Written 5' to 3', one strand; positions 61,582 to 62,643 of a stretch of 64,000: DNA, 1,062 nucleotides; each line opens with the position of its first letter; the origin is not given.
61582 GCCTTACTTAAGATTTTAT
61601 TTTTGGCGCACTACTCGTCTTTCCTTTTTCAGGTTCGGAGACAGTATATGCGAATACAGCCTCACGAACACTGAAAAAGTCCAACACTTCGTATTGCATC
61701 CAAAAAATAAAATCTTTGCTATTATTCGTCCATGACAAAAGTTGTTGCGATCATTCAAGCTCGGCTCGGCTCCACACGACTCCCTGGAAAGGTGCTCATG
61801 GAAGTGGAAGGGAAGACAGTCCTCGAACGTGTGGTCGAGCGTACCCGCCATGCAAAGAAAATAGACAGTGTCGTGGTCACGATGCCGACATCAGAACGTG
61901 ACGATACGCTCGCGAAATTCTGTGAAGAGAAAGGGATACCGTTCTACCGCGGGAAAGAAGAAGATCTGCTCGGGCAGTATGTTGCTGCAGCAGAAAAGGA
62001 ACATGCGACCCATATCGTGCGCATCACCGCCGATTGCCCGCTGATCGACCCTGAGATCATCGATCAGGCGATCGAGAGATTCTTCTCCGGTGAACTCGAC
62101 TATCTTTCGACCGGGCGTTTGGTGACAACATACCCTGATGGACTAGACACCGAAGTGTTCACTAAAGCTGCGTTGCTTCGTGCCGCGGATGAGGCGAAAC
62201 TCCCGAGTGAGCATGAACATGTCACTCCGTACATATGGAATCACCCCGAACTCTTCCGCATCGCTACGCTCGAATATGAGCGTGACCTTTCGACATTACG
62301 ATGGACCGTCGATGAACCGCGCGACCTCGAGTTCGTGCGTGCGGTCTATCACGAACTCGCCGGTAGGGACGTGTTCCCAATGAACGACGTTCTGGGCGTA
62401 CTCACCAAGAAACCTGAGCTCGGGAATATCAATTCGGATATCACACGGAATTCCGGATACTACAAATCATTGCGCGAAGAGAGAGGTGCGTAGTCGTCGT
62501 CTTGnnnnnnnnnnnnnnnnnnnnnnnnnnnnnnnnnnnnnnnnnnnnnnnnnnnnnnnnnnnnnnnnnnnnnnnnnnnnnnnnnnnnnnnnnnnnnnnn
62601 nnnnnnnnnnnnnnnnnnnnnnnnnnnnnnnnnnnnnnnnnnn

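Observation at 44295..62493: Nonulosonic-acid (Pse/Leg-type) biosynthesis gene set lacking an obvious canonical GNAT N-acetyltransferase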

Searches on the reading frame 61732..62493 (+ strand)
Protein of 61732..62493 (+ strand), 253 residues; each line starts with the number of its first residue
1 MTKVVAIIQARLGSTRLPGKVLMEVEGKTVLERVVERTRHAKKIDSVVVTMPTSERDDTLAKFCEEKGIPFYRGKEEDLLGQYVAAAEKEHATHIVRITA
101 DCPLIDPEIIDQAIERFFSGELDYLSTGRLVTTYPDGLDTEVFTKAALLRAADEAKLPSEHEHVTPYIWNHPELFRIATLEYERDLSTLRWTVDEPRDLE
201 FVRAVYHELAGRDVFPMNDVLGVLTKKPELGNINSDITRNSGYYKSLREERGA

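Call 4: search_protein_families(library=ncbifam, proteins=[window:61732-62493:+], max_evalue=0.001)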
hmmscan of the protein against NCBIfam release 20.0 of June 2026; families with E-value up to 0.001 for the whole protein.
window:61732-62493:+ (253 aa): 11 families
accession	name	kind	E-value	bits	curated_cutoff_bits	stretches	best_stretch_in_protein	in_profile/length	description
NF003952.0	PRK05450.1-5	subfamily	7.9e-19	67.8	193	1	3-121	2-120/250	3-deoxy-manno-octulosonate cytidylyltransferase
NF009905.0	PRK13368.1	subfamily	1e-17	64.3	255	1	3-117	2-114/243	3-deoxy-manno-octulosonate cytidylyltransferase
NF003948.0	PRK05450.1-1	equivalog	7.7e-13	48.2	281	1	3-125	5-128/248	3-deoxy-manno-octulosonate cytidylyltransferase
NF003950.0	PRK05450.1-3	subfamily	2.2e-12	46.8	234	1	3-122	2-122/248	3-deoxy-manno-octulosonate cytidylyltransferase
TIGR00466.1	kdsB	equivalog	2.4e-10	40.2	155.2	1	4-118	3-117/241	3-deoxy-manno-octulosonate cytidylyltransferase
TIGR03310.1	matur_MocA_YgfJ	equivalog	2e-06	27.9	186.45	1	7-117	3-115/188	molybdenum cofactor cytidylyltransferase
NF001457.0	PRK00317.1-3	equivalog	5.1e-06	26.1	164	1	20-119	19-115/200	molybdenum cofactor guanylyltransferase MobA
TIGR03584.1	PseF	equivalog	7.7e-06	25.7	205.7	1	5-123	1-126/222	pseudaminic acid cytidylyltransferase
TIGR04321.1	spiroSPASM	subfamily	0.00011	21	250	1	25-209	19-207/510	spiro-SPASM protein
TIGR01173.1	glmU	equivalog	0.00014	20.8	366.85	1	19-115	19-115/452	bifunctional UDP-N-acetylglucosamine diphosphorylase/glucosamine-1-phosphate N-acetyltransferase GlmU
TIGR00454.1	TIGR00454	hypoth_equivalog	0.00039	20.3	174.7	1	15-119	12-116/183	TIGR00454 family protein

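Call 6: search_protein_families(library=pfam, proteins=[window:61732-62493:+], max_evalue=0.01)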
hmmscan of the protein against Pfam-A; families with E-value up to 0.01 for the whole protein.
window:61732-62493:+ (253 aa): 3 families
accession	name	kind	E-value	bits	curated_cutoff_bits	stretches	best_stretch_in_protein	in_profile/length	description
PF02348.25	CTP_transf_3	-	4.2e-27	95.8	22.6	1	5-185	1-171/217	Cytidylyltransferase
PF12804.13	NTP_transf_3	-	1.4e-10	42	27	1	13-118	13-112/160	MobA-like NTP transferase domain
PF09837.15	DUF2064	-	0.0067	16.7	25.8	0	42-116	9-84/120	Uncharacterized protein conserved in bacteria (DUF2064)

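Call 66: search_solved_structures(query=window:61732-62493:+, max_evalue=0.001)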
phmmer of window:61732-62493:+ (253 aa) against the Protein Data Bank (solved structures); distinct sequences matched with E-value up to 0.001: 13.
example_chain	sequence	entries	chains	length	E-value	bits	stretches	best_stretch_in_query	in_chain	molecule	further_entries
6oew_A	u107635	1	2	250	4.4e-37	130.8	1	3-230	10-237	Cytidylyltransferase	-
8ees_A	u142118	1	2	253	1.1e-07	34.6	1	6-119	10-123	3-deoxy-manno-octulosonate cytidylyltransferase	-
1gq9_A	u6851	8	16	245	2.5e-06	30.2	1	3-114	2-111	3-DEOXY-MANNO-OCTULOSONATE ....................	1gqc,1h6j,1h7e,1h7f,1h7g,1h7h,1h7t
1vh1_A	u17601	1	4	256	2.9e-06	29.9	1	4-117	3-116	3-deoxy-manno-octulosonate cytidylyltransferase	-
3k8d_A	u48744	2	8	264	3.5e-06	29.7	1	4-117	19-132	3-deoxy-manno-octulosonate cytidylyltransferase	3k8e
4xwi_A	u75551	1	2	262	8.2e-06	28.4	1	5-114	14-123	3-deoxy-manno-octulosonate cytidylyltransferase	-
3oam_A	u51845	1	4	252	9.9e-06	28.2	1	6-116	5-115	3-deoxy-manno-octulosonate cytidylyltransferase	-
3jtj_A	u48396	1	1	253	1.8e-05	27.3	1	4-117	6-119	3-deoxy-manno-octulosonate cytidylyltransferase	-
3duv_A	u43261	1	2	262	2.6e-05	26.8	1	5-117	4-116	3-deoxy-manno-octulosonate cytidylyltransferase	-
1vh3_A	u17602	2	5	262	2.6e-05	26.8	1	5-117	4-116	3-deoxy-manno-octulosonate cytidylyltransferase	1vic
3tqd_A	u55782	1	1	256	0.00018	24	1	6-116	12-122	3-deoxy-manno-octulosonate cytidylyltransferase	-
4fcu_A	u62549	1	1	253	0.00024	23.6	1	7-114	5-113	3-deoxy-manno-octulosonate cytidylyltransferase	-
3pol_A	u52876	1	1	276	0.00028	23.4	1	7-113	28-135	3-deoxy-manno-octulosonate cytidylyltransferase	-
